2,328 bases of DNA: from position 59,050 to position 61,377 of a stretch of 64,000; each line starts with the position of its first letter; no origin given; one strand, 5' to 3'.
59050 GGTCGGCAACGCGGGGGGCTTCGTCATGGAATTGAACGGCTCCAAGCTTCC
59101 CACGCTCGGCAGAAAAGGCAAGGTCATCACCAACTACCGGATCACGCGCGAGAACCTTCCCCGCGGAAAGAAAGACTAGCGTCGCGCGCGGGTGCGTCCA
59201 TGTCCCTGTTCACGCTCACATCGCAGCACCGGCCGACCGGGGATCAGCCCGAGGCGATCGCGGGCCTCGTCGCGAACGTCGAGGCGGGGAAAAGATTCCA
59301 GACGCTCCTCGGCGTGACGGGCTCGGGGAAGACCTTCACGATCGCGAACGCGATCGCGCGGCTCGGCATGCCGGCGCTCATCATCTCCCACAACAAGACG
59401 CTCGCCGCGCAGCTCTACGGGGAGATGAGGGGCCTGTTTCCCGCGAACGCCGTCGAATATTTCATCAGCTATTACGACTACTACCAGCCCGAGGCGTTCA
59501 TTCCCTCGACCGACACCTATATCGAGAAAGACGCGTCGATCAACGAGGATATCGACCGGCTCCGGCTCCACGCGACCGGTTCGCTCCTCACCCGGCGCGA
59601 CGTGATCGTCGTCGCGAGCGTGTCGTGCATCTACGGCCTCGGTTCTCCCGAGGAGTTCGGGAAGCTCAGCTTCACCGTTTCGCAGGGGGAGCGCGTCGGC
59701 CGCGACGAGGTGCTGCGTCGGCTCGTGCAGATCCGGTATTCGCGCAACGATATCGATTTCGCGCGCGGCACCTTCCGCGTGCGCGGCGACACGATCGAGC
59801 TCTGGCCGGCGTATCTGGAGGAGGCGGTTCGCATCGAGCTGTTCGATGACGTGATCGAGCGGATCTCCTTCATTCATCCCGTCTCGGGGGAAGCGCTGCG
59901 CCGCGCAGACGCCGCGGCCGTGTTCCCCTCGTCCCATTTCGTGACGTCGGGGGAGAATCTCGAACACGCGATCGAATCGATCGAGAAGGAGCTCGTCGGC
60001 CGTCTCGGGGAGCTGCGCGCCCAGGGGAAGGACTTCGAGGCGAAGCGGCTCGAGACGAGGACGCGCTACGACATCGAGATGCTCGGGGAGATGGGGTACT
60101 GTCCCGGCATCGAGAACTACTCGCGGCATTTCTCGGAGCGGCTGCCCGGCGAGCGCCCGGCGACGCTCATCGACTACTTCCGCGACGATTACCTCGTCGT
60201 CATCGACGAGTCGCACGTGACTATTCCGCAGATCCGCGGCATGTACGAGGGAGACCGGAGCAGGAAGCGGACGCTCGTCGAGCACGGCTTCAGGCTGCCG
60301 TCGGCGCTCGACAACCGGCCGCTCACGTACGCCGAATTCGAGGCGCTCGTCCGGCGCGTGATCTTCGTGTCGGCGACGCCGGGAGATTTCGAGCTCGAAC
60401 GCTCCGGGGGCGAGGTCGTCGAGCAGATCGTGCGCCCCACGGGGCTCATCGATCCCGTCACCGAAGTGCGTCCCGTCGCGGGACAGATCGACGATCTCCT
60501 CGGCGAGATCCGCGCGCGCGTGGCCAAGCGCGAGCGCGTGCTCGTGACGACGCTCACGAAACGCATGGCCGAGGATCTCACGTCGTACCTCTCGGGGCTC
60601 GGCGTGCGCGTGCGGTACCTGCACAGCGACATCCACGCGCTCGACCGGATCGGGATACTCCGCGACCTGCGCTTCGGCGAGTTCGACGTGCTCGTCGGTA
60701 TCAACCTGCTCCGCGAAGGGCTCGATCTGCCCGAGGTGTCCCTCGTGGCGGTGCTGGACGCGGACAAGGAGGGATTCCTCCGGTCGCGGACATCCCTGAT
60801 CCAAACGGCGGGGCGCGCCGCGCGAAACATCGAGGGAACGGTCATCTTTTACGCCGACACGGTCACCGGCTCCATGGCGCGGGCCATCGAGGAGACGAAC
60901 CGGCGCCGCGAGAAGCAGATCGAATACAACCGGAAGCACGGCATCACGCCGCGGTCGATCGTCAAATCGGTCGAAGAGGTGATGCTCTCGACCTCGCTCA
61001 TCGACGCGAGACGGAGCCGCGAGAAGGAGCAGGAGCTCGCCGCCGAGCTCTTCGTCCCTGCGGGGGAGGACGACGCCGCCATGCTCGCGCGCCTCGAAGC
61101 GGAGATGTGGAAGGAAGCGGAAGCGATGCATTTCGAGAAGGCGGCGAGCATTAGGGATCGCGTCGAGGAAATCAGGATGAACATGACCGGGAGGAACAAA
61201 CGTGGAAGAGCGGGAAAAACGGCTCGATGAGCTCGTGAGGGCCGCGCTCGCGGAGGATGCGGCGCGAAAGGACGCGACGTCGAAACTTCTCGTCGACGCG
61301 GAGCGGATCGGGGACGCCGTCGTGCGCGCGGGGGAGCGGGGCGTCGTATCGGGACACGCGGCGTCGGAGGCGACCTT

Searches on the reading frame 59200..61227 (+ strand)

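Call 12: search_protein_families(library=pfam, proteins=[window:59200-61227:+], max_evalue=0.05)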
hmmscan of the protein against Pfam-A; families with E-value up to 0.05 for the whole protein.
window:59200-61227:+ (676 aa): 7 families
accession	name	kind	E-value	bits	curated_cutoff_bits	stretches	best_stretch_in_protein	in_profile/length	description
PF17757.6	UvrB_inter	-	1.1e-29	102.9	22.9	1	160-247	3-91/91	UvrB interaction domain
PF12344.14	UvrB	-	4.5e-23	81.3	27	1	550-591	1-42/43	Ultra-violet resistance protein B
PF00271.37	Helicase_C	-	6.9e-18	65.3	23.5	1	433-543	6-109/110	Helicase conserved C-terminal domain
PF04851.21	ResIII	-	9.6e-08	32.5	22.5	1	13-85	5-82/164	Type III restriction enzyme, res subunit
PF02151.25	UVR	-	3.6e-05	23.8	21.5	1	628-659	3-34/36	UvrB/uvrC motif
PF00270.35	DEAD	-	0.00095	19.4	26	1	36-82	19-71/167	DEAD/DEAH box helicase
PF13604.12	AAA_30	-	0.013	15.7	27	0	27-88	14-76/191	AAA domain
